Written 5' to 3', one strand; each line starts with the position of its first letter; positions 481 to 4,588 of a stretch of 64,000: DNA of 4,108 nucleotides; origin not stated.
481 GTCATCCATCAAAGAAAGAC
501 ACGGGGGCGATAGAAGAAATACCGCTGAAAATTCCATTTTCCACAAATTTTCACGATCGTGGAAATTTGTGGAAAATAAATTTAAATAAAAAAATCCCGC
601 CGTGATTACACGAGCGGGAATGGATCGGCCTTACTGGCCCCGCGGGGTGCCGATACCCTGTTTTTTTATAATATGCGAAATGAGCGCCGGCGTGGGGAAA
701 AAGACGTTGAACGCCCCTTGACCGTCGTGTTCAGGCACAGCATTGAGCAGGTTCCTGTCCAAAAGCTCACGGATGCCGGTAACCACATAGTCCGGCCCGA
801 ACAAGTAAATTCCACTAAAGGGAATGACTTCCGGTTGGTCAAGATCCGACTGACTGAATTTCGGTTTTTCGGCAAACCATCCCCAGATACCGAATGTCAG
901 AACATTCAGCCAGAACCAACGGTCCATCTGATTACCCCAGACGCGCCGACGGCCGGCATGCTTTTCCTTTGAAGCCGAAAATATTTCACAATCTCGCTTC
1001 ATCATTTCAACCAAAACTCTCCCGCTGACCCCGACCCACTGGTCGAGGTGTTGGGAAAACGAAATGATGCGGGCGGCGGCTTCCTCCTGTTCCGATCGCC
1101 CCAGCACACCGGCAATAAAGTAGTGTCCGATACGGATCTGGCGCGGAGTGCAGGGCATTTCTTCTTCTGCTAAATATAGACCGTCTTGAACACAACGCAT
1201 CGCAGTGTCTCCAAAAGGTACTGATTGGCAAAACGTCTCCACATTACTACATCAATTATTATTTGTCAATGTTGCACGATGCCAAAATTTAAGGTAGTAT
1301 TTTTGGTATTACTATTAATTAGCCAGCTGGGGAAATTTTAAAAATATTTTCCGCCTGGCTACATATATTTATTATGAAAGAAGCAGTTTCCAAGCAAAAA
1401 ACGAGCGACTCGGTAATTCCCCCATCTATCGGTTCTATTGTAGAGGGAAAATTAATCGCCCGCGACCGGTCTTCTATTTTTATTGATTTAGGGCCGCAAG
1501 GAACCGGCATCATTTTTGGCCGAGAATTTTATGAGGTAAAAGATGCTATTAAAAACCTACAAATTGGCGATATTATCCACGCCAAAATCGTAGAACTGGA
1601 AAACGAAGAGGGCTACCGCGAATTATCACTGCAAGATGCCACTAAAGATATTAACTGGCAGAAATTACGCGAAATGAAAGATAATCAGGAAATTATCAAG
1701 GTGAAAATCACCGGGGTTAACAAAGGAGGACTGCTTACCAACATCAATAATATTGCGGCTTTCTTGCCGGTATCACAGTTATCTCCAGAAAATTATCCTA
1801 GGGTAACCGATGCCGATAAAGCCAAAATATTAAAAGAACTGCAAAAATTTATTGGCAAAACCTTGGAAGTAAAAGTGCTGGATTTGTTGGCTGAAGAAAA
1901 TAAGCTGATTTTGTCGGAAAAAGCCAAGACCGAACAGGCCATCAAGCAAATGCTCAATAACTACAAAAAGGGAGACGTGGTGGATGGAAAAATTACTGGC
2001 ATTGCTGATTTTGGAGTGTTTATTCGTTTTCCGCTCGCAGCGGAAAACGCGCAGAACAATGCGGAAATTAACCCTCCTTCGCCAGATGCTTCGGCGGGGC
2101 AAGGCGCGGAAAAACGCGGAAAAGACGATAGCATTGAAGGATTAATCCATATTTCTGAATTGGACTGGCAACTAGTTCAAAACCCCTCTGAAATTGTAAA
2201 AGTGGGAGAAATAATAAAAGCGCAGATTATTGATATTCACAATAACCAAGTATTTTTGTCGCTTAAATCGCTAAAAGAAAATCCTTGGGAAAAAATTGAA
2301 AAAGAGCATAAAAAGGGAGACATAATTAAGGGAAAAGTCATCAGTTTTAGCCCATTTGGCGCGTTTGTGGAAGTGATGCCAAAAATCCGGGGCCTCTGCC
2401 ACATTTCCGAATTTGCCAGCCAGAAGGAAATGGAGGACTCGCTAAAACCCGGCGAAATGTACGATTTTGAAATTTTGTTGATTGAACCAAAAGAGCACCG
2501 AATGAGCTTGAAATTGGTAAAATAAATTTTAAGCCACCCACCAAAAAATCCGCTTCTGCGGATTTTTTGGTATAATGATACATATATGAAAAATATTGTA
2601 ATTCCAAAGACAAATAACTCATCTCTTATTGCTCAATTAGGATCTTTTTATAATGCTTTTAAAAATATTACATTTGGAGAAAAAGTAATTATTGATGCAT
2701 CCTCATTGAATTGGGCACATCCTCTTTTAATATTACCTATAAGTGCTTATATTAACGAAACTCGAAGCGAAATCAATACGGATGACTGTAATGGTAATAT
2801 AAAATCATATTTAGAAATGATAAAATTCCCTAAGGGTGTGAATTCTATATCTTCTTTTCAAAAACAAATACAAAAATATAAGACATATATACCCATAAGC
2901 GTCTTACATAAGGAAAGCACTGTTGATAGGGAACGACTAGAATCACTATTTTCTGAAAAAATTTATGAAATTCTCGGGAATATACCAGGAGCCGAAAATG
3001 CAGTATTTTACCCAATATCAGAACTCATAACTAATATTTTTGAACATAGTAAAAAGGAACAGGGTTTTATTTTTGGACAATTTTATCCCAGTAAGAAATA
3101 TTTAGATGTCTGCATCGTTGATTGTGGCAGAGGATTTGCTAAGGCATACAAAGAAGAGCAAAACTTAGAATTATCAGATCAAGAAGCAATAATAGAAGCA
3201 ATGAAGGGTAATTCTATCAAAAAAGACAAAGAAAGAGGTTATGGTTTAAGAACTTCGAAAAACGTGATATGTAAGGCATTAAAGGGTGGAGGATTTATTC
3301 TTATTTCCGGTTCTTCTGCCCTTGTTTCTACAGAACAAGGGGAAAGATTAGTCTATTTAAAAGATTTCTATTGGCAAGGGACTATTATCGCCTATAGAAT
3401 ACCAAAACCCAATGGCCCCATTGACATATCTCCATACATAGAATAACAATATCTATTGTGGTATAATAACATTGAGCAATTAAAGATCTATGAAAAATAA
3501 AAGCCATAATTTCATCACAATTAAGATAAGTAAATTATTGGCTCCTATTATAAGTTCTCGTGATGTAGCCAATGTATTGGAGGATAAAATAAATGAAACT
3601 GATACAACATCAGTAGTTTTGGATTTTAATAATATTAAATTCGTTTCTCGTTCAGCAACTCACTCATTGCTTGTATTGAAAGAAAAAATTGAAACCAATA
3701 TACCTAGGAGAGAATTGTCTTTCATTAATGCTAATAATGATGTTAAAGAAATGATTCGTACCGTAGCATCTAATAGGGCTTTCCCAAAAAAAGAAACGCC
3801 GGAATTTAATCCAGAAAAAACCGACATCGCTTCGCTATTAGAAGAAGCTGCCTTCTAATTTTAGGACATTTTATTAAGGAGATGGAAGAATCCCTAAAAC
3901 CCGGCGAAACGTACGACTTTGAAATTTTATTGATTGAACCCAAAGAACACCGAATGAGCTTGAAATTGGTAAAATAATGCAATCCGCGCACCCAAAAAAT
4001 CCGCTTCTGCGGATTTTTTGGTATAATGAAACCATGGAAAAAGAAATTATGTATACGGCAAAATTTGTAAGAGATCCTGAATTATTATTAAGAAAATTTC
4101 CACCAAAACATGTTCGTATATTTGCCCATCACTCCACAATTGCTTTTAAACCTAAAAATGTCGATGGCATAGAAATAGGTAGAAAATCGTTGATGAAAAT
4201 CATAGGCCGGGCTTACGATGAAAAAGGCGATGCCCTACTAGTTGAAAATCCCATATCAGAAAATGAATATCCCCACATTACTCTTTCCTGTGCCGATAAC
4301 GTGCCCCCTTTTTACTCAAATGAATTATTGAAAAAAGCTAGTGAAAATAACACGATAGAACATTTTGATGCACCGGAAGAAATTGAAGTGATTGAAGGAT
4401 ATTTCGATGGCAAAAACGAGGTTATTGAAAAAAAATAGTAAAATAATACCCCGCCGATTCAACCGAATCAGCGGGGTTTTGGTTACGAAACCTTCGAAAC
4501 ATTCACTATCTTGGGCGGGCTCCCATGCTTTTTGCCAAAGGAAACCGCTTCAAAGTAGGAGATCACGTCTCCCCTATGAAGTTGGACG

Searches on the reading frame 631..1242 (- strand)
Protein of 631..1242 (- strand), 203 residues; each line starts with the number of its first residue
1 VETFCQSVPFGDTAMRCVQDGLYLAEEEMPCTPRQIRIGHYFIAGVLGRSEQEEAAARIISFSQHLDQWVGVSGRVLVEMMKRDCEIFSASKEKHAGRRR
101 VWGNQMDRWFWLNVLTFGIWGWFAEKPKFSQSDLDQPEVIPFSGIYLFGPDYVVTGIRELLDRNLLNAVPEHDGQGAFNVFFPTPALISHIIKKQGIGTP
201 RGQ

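Call 8: search_protein_families(library=pfam, proteins=[window:631-1242:-], max_evalue=0.01)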
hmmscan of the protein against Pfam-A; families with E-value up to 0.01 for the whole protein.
window:631-1242:- (203 aa): 0 families

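Call 10: search_protein_families(library=phrogs, proteins=[window:631-1242:-], max_evalue=0.01)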
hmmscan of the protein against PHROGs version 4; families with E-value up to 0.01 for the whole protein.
window:631-1242:- (203 aa): 0 families

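Call 18: find_homologous_proteins(query=window:631-1242:-, max_evalue=0.001)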
Query window:631-1242:- (203 aa): 35 proteins with E <= 0.001 among 102 candidates.
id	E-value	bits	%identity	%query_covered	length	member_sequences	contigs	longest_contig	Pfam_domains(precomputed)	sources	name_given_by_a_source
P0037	5.0e-137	473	100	100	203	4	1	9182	-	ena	-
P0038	5.7e-57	211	56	90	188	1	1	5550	-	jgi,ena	-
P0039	8.5e-57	210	57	90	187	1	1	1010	-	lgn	-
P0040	1.8e-56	209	56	90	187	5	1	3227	-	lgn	-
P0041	7.5e-55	204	53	93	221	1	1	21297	-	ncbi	-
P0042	1.6e-54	203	54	90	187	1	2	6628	-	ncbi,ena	-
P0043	3.5e-53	199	54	90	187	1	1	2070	-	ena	-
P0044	6.2e-53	198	54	90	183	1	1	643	-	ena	-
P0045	1.5e-51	193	52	89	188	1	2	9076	-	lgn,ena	-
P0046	1.1e-50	190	50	91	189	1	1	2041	-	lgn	-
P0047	4.1e-49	185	49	91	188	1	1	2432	-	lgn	-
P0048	8.0e-48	181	47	91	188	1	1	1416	-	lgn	-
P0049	3.8e-44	169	49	89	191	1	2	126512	-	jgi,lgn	jgi:hypothetical protein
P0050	1.5e-43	167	43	91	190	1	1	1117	-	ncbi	-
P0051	2.3e-43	166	46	91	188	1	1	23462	-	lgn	-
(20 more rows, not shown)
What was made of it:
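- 631..1200 (-): CDS of a 189-aa protein (203 aa if read from GTG 1242). 52% GC. Third member of the GC-rich class. This family moves between genomic contexts. 35 homologues at 36-57% identity, mostly 187-188 aa long (call 18).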

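Call 51: find_encoding_contigs(protein=P0049, flank=8000, max_places=1)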
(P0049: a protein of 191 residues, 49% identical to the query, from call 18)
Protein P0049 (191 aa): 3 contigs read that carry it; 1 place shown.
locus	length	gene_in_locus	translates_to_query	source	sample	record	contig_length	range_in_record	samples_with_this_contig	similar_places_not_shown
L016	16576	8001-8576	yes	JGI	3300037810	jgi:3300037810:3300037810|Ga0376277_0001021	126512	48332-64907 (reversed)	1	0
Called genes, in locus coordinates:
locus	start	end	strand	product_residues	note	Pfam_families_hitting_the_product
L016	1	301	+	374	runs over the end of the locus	PF00535:Glycos_transf_2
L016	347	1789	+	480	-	PF01943:Polysacc_synt, PF13440:Polysacc_synt_3, PF01554:MatE (weak)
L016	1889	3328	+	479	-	PF05159:Capsule_synth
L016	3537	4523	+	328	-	PF13403:Hint_2 (weak)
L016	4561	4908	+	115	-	PF03819:MazG (weak), PF12643:MazG-like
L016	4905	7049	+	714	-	PF04851:ResIII (weak), PF09848:SLFN-g3_helicase, PF00717:Peptidase_S24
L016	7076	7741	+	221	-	-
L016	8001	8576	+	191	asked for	-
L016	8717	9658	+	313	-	PF00891:Methyltransf_2 (weak), PF13489:Methyltransf_23, PF06325:PrmA (weak), PF07021:MetW (weak), PF13847:Methyltransf_31, PF08241:Methyltransf_11, PF08242:Methyltransf_12, PF13649:Methyltransf_25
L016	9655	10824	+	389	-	PF13439:Glyco_transf_4, PF00534:Glycos_transf_1, PF13692:Glyco_trans_1_4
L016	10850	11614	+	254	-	PF05711:TylF, PF13578:Methyltransf_24 (weak)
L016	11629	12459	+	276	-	PF02475:TRM5-TYW2_MTfase, PF05575:V_cholerae_RfbT (weak), PF05050:Methyltransf_21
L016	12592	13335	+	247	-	PF01966:HD (weak)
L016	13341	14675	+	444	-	PF01210:NAD_Gly3P_dh_N (faint), PF02826:2-Hacid_dh_C (faint), PF03446:NAD_binding_2 (weak), PF03721:UDPG_MGDP_dh_N, PF00984:UDPG_MGDP_dh, PF03720:UDPG_MGDP_dh_C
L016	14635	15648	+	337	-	PF00534:Glycos_transf_1, PF13692:Glyco_trans_1_4 (weak), PF13524:Glyco_trans_1_2 (weak)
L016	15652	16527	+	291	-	PF05575:V_cholerae_RfbT (faint), PF05050:Methyltransf_21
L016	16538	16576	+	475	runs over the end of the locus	PF13231:PMT_2 (weak)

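Call 52: find_encoding_contigs(protein=P0041, flank=8000, max_places=1)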
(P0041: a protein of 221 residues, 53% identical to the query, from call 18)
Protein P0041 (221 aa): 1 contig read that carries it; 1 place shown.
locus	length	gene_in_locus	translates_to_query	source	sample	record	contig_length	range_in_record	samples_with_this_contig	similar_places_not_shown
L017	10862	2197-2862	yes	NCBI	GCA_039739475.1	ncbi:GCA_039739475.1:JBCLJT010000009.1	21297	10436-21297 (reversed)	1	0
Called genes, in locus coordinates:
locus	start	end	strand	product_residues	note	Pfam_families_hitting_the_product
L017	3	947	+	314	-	?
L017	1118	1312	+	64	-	-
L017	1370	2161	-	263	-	PF21176:RecR_HhH (weak), PF01751:Toprim (weak), PF13662:Toprim_4, PF21175:RecR_C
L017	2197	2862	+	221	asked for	-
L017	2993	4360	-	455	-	PF00772:DnaB, PF13481:AAA_25, PF03796:DnaB_C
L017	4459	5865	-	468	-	PF00133:tRNA-synt_1 (faint), PF01406:tRNA-synt_1e, PF09334:tRNA-synt_1g, PF09190:DALR_2, PF23493:CysS_C (weak)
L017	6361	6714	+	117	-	PF20803:PaaX_M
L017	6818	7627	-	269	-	-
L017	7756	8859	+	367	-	PF05496:RuvB_N (weak), PF13177:DNA_pol3_delta2, PF00004:AAA, PF22608:DNAX_ATPase_lid, PF12169:DNA_pol3_gamma3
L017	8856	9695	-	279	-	-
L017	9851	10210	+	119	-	PF01219:DAGK_prokar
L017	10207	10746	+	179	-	PF01569:PAP2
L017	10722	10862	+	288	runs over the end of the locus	PF17773:UPF0176_N, PF00581:Rhodanese, PF12368:Rhodanese_C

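Call 56: search_protein_families(library=padloc, proteins=[window:631-1242:-], max_evalue=0.01)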
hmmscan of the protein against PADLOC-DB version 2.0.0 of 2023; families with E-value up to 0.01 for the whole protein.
window:631-1242:- (203 aa): 0 families

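Call 57: search_protein_families(library=ncbifam, proteins=[window:631-1242:-], max_evalue=0.01)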
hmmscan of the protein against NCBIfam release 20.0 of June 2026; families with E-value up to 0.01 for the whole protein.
window:631-1242:- (203 aa): 0 families

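Call 80: search_dna_similar(query=window:631-1200:-, collection=phages, mode=protein, max_evalue=0.001, max_rows=5)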
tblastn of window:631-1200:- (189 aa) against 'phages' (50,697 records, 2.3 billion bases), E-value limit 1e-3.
No match.

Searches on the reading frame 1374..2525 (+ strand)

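Call 7: search_protein_families(library=pfam, proteins=[window:1374-2525:+], max_evalue=0.01)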
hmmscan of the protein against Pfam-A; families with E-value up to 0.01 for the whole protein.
window:1374-2525:+ (383 aa): 3 families
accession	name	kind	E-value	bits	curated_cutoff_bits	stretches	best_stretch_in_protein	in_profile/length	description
PF00575.29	S1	-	6.7e-42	142.2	22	5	311-379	1-71/74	S1 RNA binding domain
PF24685.1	OB_RRP5_4th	-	0.0014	19.1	31.5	0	293-328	39-74/92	RRP5 OB-fold domain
PF23459.1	S1_RRP5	-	0.0078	17.2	27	0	253-297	26-72/72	RRP5 S1 domain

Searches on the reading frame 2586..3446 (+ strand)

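Call 7: search_protein_families(library=pfam, proteins=[window:2586-3446:+], max_evalue=0.01)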
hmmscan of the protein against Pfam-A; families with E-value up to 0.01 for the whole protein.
window:2586-3446:+ (286 aa): 2 families
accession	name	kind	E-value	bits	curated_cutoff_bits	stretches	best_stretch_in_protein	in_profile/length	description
PF13581.12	HATPase_c_2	-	0.00023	21.6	27.4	1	144-222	36-103/127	Histidine kinase-like ATPase domain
PF02518.31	HATPase_c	-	0.001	19.9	26.4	1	143-234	9-89/111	Histidine kinase-, DNA gyrase B-, and HSP90-like ATPase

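Call 56: search_protein_families(library=padloc, proteins=[window:2586-3446:+], max_evalue=0.01)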
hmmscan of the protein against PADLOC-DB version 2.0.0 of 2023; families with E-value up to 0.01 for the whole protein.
window:2586-3446:+ (286 aa): 1 family
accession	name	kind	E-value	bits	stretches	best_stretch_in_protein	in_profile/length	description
PDLC02567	DrmA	-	5.6e-07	25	1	101-244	103-243/1750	DrmA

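Call 57: search_protein_families(library=ncbifam, proteins=[window:2586-3446:+], max_evalue=0.01)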
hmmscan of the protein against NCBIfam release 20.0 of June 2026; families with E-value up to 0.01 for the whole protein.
window:2586-3446:+ (286 aa): 0 families

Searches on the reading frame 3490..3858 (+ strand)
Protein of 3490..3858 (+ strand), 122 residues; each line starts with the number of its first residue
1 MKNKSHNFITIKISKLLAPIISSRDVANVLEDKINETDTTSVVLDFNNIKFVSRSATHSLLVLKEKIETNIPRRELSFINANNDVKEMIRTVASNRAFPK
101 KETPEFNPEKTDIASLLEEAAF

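Call 7: search_protein_families(library=pfam, proteins=[window:3490-3858:+], max_evalue=0.01)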
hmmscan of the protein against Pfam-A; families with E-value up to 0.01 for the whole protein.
window:3490-3858:+ (122 aa): 1 family
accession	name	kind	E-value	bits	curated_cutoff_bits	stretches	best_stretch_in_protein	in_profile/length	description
PF01740.26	STAS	-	0.0026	18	22.6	1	23-92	24-91/106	STAS domain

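Call 56: search_protein_families(library=padloc, proteins=[window:3490-3858:+], max_evalue=0.01)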
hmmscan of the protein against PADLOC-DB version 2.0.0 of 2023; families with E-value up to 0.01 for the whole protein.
window:3490-3858:+ (122 aa): 0 families

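Call 57: search_protein_families(library=ncbifam, proteins=[window:3490-3858:+], max_evalue=0.01)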
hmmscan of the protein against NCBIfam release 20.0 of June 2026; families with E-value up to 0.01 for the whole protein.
window:3490-3858:+ (122 aa): 0 families

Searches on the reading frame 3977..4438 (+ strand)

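Call 7: search_protein_families(library=pfam, proteins=[window:3977-4438:+], max_evalue=0.01)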
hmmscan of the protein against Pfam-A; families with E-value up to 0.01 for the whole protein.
window:3977-4438:+ (153 aa): 1 family
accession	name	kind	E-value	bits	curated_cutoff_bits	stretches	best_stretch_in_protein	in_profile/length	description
PF08302.16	tRNA_lig_CPD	-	1.9e-05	24.7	23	1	94-127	192-226/250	Fungal tRNA ligase phosphodiesterase domain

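Call 56: search_protein_families(library=padloc, proteins=[window:3977-4438:+], max_evalue=0.01)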
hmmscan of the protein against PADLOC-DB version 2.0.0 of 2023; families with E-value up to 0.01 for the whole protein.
window:3977-4438:+ (153 aa): 0 families

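Call 57: search_protein_families(library=ncbifam, proteins=[window:3977-4438:+], max_evalue=0.01)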
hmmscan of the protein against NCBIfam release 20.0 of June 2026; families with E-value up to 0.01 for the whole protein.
window:3977-4438:+ (153 aa): 0 families
